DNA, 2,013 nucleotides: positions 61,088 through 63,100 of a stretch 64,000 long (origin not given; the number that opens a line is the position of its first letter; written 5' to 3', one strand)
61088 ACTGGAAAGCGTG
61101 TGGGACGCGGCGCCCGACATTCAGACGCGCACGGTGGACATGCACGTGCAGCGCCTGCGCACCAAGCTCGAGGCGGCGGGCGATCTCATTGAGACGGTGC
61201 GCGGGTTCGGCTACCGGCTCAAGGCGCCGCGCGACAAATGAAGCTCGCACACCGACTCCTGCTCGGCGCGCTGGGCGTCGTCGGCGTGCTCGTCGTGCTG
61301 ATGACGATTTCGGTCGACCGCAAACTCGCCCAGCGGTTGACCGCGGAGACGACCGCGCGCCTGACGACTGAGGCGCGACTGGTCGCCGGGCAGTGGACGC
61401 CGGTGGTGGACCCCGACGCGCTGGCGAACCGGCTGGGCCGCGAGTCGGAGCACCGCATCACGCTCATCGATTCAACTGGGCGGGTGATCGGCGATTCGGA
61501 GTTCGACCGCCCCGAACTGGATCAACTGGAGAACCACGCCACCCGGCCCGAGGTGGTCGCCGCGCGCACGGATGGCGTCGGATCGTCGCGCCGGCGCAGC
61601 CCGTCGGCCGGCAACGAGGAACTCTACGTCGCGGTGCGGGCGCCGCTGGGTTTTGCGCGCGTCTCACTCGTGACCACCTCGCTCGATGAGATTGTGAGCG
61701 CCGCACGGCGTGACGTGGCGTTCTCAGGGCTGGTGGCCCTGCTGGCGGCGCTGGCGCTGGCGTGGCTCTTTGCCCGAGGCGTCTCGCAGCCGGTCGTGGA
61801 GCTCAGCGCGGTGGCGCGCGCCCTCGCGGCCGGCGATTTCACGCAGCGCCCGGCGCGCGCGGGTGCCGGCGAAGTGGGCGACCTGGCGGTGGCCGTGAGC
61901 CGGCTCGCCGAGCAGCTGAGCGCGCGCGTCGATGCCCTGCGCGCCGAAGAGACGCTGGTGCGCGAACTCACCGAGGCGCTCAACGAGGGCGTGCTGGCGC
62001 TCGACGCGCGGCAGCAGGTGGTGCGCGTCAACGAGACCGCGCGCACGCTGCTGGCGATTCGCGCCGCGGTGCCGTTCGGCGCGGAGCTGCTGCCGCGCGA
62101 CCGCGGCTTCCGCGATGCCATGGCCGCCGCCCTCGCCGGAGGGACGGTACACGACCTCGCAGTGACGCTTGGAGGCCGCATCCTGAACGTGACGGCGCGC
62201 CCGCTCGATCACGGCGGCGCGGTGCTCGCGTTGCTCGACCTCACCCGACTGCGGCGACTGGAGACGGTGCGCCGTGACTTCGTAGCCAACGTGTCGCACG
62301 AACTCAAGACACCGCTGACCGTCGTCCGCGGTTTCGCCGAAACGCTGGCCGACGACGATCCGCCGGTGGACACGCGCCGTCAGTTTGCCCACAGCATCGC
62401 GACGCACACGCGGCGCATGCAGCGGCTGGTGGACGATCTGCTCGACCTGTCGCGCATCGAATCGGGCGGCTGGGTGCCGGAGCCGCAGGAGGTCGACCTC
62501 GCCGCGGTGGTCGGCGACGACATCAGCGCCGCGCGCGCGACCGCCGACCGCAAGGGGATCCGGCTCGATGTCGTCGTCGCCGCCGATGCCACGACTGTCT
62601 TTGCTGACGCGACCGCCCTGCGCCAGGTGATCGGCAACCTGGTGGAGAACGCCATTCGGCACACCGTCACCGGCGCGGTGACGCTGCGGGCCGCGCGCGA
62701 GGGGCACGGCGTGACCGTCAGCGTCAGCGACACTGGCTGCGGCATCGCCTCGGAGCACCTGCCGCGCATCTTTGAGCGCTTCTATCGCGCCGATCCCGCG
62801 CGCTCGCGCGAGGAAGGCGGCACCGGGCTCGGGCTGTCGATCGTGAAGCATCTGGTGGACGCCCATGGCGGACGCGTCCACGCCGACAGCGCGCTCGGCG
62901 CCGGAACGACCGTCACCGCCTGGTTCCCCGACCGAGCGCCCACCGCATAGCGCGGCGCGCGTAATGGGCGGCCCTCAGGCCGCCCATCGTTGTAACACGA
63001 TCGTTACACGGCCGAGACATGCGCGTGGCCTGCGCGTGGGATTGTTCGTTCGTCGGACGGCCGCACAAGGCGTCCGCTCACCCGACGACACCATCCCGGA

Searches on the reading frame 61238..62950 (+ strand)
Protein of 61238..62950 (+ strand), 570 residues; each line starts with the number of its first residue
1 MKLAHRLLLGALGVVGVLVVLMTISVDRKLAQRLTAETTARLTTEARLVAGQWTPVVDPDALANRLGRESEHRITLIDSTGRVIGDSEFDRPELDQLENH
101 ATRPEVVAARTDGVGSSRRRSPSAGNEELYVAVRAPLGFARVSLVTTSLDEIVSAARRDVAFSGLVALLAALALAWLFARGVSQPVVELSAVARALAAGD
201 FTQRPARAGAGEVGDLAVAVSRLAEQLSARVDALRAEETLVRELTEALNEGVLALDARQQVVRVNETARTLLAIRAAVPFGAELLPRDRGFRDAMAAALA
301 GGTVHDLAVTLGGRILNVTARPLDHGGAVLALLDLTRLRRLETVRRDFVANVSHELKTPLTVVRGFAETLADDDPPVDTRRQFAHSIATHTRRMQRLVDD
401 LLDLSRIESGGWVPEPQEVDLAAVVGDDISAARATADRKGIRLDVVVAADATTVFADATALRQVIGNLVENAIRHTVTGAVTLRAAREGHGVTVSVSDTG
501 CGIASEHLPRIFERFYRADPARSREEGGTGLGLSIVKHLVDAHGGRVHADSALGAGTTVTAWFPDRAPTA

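Call 103: search_protein_families(library=pfam, proteins=[window:61238-62950:+], max_evalue=0.00001)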
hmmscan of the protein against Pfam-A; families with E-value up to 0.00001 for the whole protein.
window:61238-62950:+ (570 aa): 4 families
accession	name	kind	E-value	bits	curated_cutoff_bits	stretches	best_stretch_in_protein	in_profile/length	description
PF02518.31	HATPase_c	-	3e-32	111.8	26.4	1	457-565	2-109/111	Histidine kinase-, DNA gyrase B-, and HSP90-like ATPase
PF00512.31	HisKA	-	7.3e-23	80.8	26.9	1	345-410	2-66/66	His Kinase A (phospho-acceptor) domain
PF00672.30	HAMP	-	1.8e-09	38.2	25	1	177-228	1-52/53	HAMP domain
PF13581.12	HATPase_c_2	-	1.4e-06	28.8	27.4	1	458-560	28-124/127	Histidine kinase-like ATPase domain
